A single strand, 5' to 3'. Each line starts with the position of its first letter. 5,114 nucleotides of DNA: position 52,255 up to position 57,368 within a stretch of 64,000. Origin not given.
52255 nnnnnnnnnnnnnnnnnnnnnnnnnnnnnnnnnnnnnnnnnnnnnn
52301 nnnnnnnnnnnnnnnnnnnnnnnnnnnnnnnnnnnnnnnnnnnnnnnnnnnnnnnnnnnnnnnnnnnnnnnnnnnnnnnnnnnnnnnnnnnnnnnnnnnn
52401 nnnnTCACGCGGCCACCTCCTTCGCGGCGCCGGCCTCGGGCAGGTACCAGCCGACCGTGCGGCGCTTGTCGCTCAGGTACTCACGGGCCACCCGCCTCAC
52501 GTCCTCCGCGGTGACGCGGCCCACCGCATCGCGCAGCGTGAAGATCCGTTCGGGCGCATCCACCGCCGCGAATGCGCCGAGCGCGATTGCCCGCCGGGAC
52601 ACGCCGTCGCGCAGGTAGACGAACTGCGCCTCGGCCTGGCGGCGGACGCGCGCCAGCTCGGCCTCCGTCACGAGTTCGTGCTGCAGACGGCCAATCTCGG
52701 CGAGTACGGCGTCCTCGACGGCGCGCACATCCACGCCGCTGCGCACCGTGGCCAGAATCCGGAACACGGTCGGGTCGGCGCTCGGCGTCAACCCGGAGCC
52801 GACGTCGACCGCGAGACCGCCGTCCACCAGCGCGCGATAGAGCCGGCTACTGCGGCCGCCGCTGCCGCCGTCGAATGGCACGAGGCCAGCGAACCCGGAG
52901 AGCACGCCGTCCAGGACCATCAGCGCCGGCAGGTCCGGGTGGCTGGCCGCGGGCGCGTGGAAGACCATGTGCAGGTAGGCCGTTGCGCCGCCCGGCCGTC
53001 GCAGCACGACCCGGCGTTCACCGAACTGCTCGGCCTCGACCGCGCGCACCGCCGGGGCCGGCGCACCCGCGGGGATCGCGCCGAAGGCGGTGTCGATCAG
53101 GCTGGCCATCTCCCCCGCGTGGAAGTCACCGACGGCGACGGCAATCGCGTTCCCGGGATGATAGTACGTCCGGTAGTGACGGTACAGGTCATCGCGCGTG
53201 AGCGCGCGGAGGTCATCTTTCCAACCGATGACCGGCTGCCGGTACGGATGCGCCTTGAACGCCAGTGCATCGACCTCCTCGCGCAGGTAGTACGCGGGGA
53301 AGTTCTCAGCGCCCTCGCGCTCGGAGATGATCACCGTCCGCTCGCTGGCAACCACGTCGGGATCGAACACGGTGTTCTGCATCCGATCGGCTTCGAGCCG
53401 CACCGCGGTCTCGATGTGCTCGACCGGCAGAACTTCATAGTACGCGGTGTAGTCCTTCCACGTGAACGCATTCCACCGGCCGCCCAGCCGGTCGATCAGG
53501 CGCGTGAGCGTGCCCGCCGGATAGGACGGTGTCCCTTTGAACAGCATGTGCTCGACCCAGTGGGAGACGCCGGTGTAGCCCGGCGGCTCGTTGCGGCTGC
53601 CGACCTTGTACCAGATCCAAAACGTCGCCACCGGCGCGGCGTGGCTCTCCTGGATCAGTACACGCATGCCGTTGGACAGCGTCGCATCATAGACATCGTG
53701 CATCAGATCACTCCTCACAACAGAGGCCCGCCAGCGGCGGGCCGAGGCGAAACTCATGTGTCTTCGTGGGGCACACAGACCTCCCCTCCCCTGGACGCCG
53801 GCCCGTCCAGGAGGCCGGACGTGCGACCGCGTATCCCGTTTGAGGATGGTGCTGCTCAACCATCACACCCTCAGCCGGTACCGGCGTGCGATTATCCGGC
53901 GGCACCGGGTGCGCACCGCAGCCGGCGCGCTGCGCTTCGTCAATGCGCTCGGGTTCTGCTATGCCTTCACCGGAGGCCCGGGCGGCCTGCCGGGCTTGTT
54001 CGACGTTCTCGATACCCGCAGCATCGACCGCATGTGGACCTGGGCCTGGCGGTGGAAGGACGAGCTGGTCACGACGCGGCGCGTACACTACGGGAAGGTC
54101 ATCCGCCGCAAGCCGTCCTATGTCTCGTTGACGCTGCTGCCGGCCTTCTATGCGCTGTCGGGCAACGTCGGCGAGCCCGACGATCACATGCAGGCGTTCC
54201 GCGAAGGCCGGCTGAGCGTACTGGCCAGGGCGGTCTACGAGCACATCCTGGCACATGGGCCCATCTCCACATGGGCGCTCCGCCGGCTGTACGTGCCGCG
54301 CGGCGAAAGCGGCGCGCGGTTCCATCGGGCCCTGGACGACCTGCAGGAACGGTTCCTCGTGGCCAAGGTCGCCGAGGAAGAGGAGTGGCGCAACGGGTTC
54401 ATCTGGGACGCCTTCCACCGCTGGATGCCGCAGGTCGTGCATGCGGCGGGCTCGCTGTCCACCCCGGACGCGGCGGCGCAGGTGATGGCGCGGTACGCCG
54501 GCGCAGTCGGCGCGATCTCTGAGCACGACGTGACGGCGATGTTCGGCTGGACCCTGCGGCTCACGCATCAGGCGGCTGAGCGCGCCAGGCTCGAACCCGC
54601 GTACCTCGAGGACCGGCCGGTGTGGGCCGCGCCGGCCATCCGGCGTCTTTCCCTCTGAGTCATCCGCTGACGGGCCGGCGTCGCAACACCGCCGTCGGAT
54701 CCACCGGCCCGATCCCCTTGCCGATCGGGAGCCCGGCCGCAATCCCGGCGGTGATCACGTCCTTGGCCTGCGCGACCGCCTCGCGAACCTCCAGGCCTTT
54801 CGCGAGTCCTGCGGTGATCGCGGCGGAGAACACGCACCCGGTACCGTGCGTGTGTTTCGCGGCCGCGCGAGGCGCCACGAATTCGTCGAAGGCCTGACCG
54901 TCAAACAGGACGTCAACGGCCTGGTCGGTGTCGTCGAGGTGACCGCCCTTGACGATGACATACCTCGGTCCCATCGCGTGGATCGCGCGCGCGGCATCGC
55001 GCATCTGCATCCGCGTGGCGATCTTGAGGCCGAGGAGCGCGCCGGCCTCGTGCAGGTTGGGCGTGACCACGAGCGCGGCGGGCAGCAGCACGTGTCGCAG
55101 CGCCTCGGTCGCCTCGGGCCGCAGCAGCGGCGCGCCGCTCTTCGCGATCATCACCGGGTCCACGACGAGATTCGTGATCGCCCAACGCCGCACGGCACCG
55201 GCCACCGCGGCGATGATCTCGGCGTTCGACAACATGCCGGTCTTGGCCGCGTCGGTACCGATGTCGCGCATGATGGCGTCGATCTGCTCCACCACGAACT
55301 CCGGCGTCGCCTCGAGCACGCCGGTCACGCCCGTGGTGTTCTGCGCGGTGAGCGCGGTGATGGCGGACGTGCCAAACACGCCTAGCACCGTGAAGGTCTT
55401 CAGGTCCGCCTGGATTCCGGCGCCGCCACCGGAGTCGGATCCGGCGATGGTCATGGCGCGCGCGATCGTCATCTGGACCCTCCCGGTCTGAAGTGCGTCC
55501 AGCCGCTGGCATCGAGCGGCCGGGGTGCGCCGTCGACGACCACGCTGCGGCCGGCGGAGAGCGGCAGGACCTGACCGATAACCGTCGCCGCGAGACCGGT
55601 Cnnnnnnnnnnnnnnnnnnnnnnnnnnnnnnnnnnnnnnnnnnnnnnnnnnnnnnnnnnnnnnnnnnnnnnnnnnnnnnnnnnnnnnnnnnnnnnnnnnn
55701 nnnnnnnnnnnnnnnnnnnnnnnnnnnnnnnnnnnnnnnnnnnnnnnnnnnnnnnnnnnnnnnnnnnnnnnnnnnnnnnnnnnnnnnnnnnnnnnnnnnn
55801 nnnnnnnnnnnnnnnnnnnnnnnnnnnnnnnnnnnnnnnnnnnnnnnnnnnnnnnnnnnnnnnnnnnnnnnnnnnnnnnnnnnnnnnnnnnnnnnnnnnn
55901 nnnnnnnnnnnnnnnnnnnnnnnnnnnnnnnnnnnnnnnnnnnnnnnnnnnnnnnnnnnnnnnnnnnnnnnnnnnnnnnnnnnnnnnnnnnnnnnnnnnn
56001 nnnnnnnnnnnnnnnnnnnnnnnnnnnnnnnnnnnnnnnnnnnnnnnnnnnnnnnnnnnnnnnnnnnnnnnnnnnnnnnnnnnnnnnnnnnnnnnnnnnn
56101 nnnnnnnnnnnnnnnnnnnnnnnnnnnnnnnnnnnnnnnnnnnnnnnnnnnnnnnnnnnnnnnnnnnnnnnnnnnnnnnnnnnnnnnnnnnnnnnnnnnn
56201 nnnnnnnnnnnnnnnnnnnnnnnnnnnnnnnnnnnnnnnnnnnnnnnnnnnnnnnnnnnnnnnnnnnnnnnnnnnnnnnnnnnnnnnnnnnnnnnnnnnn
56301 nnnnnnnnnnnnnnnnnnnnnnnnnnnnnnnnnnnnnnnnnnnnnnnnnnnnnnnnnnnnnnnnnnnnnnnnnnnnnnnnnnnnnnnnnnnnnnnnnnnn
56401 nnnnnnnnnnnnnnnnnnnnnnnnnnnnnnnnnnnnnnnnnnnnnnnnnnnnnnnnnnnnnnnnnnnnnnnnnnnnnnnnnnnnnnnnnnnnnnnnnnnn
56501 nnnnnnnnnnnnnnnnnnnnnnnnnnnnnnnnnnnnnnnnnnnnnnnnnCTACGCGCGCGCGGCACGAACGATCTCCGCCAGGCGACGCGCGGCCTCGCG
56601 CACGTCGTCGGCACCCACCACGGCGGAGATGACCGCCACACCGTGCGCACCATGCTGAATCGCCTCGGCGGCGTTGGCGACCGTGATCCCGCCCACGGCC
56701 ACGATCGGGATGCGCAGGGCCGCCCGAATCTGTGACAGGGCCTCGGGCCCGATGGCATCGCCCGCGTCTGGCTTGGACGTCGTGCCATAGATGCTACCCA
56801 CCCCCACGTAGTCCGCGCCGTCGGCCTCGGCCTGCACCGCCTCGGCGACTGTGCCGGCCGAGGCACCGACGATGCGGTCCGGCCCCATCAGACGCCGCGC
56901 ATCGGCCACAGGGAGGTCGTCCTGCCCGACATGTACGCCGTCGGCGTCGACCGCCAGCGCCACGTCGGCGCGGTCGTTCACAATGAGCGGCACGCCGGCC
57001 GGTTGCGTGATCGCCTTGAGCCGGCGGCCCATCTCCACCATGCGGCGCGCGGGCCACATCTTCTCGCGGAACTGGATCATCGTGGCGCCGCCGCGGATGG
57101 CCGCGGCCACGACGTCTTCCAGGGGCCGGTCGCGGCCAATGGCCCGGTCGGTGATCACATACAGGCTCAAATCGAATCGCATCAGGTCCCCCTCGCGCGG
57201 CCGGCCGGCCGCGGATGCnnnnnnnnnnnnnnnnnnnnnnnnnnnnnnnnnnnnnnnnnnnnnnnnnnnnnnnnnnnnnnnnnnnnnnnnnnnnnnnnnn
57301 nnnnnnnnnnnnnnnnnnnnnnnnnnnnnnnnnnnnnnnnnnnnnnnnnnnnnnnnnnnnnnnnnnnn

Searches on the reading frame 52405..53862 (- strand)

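Call 65: search_protein_families(library=pfam, proteins=[window:52405-53862:-], max_evalue=0.0001)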
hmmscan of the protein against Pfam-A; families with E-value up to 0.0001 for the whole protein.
window:52405-53862:- (485 aa): 2 families
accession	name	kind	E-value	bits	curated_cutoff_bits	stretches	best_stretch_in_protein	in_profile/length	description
PF05193.26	Peptidase_M16_C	-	2.1e-35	122.7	23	1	221-409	2-180/181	Peptidase M16 inactive domain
PF00675.25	Peptidase_M16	-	1.6e-28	99.9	22.3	1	67-212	1-146/149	Insulinase (Peptidase family M16)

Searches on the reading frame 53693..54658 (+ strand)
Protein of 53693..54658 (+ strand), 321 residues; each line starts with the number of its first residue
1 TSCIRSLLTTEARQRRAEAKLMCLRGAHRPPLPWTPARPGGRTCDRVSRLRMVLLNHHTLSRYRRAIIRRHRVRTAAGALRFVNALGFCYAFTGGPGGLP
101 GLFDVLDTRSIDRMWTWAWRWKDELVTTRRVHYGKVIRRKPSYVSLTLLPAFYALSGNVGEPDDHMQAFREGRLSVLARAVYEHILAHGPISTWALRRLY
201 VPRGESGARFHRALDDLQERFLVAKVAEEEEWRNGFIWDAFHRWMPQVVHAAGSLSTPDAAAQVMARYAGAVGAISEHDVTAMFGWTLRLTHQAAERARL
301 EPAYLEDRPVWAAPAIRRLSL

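Call 65: search_protein_families(library=pfam, proteins=[window:53693-54658:+], max_evalue=0.0001)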
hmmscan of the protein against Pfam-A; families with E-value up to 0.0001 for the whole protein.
window:53693-54658:+ (321 aa): 1 family
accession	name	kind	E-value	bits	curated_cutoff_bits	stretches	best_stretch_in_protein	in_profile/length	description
PF24741.1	AlkZ-rel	-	4.1e-25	89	26.5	1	74-284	2-220/221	AlkZ related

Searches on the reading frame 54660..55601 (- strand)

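Call 65: search_protein_families(library=pfam, proteins=[window:54660-55601:-], max_evalue=0.0001)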
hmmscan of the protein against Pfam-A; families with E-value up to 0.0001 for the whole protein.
window:54660-55601:- (313 aa): 2 families
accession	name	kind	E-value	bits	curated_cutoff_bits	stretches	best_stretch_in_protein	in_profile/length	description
PF08543.17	Phos_pyr_kin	-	3.7e-93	311.9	27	1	56-301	1-246/246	Phosphomethylpyrimidine kinase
PF00294.29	PfkB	-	2.5e-10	40.6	25.8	1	143-280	156-283/302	pfkB family carbohydrate kinase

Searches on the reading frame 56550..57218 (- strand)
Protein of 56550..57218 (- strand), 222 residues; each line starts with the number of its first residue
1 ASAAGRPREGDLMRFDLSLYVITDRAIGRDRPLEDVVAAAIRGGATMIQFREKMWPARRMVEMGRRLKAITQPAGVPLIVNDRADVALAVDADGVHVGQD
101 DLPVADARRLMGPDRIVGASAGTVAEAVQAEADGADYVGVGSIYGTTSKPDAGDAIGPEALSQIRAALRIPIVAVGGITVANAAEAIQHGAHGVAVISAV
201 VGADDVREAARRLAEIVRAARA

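Call 65: search_protein_families(library=pfam, proteins=[window:56550-57218:-], max_evalue=0.0001)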
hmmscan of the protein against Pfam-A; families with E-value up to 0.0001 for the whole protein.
window:56550-57218:- (222 aa): 2 families
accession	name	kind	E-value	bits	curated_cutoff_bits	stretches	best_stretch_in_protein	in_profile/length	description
PF02581.23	TMP-TENI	-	4.2e-67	225.4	27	1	19-200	1-180/180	Thiamine monophosphate synthase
PF03060.21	NMO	-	3.1e-06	27.2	28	1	70-206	94-231/331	Nitronate monooxygenase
